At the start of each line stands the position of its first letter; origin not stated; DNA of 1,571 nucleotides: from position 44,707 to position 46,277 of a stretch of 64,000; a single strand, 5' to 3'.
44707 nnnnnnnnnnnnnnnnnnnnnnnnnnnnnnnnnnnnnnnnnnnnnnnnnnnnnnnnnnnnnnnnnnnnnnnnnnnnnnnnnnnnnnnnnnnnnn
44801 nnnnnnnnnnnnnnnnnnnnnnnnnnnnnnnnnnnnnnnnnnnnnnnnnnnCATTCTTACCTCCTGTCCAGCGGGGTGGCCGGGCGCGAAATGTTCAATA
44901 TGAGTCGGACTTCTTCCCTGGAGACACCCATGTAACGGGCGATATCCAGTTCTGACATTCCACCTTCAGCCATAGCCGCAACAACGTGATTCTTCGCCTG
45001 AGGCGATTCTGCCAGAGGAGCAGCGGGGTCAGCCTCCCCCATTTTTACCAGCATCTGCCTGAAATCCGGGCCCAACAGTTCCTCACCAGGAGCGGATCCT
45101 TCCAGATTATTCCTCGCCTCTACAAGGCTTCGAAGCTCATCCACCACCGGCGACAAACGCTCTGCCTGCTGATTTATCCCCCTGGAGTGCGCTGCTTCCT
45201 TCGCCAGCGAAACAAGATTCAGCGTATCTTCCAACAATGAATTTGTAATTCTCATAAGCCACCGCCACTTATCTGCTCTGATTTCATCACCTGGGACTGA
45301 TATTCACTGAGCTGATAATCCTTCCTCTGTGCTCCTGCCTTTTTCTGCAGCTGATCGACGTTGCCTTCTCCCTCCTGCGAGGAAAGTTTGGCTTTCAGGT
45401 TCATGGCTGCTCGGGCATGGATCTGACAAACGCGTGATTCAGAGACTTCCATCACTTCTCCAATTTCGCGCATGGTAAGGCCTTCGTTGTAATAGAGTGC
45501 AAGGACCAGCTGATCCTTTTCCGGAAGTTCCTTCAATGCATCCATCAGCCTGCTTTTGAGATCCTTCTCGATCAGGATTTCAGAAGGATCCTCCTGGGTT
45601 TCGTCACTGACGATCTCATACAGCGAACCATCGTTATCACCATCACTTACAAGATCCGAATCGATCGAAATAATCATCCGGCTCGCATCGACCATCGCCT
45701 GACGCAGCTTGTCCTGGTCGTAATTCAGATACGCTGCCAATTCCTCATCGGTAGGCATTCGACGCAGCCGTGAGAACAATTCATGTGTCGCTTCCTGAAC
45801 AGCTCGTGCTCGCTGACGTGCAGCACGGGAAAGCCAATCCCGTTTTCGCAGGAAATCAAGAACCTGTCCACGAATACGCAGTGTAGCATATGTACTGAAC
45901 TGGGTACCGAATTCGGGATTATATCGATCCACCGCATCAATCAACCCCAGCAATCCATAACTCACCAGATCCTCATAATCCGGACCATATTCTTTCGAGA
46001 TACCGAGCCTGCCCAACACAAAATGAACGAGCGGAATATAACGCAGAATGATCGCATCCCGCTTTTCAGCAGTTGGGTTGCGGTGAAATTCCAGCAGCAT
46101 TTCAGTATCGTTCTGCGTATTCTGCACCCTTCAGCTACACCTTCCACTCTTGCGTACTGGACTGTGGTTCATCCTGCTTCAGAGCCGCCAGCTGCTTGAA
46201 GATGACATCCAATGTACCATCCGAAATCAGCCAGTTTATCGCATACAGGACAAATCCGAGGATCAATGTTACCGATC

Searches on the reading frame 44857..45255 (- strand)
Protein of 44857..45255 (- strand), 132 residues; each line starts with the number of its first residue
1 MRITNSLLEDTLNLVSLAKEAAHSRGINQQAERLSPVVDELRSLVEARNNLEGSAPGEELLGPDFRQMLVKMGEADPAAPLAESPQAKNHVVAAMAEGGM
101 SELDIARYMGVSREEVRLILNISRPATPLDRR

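Call 65: search_protein_families(library=pfam, proteins=[window:44857-45255:-], max_evalue=0.001)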
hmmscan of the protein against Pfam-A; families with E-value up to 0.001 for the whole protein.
window:44857-45255:- (132 aa): 1 family
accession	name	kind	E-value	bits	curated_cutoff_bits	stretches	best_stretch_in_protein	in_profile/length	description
PF19610.4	DUF6115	-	0.00073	20.4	27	1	76-121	87-132/134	Family of unknown function (DUF6115)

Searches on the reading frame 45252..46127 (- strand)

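Call 65: search_protein_families(library=pfam, proteins=[window:45252-46127:-], max_evalue=0.001)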
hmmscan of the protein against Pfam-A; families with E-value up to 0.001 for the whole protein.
window:45252-46127:- (291 aa): 4 families
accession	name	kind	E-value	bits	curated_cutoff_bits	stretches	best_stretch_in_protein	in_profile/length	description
PF04545.22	Sigma70_r4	-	1e-16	60.6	24.1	1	197-245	1-49/50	Sigma-70, region 4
PF04542.20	Sigma70_r2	-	7.9e-16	58.1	24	1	27-98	2-70/71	Sigma-70 region 2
PF04539.22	Sigma70_r3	-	5.3e-10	39.7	25.3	1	108-183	4-76/78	Sigma-70 region 3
PF08281.18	Sigma70_r4_2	-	5e-09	36.1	25.7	1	193-239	3-49/54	Sigma-70, region 4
